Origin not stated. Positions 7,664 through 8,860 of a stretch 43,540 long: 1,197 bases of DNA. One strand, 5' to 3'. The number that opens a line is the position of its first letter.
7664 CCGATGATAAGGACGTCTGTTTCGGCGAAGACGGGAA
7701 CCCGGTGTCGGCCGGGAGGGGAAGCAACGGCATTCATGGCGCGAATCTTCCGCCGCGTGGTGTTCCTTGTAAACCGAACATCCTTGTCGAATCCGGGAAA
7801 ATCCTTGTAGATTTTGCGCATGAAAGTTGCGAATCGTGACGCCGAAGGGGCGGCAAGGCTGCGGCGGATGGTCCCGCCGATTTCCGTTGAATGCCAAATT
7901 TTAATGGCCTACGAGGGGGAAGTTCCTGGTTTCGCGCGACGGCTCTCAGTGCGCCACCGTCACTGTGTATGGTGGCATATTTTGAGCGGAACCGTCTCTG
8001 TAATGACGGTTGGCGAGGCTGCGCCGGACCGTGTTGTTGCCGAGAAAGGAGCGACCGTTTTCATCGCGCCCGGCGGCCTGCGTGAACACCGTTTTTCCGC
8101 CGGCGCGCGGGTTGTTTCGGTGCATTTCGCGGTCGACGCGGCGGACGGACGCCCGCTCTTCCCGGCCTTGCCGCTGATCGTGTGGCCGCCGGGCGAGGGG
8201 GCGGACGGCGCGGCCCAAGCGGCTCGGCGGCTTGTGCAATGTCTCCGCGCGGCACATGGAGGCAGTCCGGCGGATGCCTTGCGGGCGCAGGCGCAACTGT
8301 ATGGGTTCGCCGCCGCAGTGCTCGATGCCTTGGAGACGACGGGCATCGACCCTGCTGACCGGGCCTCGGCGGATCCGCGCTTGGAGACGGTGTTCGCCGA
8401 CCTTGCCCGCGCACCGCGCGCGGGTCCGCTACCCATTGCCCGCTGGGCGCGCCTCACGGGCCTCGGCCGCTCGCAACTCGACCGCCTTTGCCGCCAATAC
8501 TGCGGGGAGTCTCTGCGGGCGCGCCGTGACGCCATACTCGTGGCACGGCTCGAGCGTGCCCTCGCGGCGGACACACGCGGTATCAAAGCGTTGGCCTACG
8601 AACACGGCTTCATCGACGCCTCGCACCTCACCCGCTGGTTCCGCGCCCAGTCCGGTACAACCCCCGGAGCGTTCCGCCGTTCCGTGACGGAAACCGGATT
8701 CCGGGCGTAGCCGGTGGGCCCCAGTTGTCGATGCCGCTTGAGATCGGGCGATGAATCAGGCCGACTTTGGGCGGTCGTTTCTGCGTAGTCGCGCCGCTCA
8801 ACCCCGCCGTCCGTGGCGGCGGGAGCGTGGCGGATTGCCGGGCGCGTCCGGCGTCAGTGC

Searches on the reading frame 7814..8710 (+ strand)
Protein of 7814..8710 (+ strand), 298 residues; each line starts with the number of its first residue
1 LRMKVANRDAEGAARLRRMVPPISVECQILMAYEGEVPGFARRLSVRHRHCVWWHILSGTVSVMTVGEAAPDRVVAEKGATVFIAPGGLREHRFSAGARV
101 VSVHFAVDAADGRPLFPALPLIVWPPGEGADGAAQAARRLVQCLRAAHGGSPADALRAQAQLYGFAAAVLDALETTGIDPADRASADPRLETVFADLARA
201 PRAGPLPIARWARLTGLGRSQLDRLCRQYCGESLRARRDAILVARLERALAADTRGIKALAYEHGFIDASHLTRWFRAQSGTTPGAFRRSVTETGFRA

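Call 62: search_protein_families(library=pfam, proteins=[window:7814-8710:+], max_evalue=0.001)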
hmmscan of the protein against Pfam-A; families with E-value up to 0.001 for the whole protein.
window:7814-8710:+ (298 aa): 2 families
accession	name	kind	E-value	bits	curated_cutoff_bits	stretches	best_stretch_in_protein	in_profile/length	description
PF12833.13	HTH_18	-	3.5e-15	56.5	33.6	1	211-289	1-79/80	Helix-turn-helix domain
PF00165.29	HTH_AraC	-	2.5e-07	31.1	26.6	0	257-289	11-42/42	Bacterial regulatory helix-turn-helix proteins, AraC family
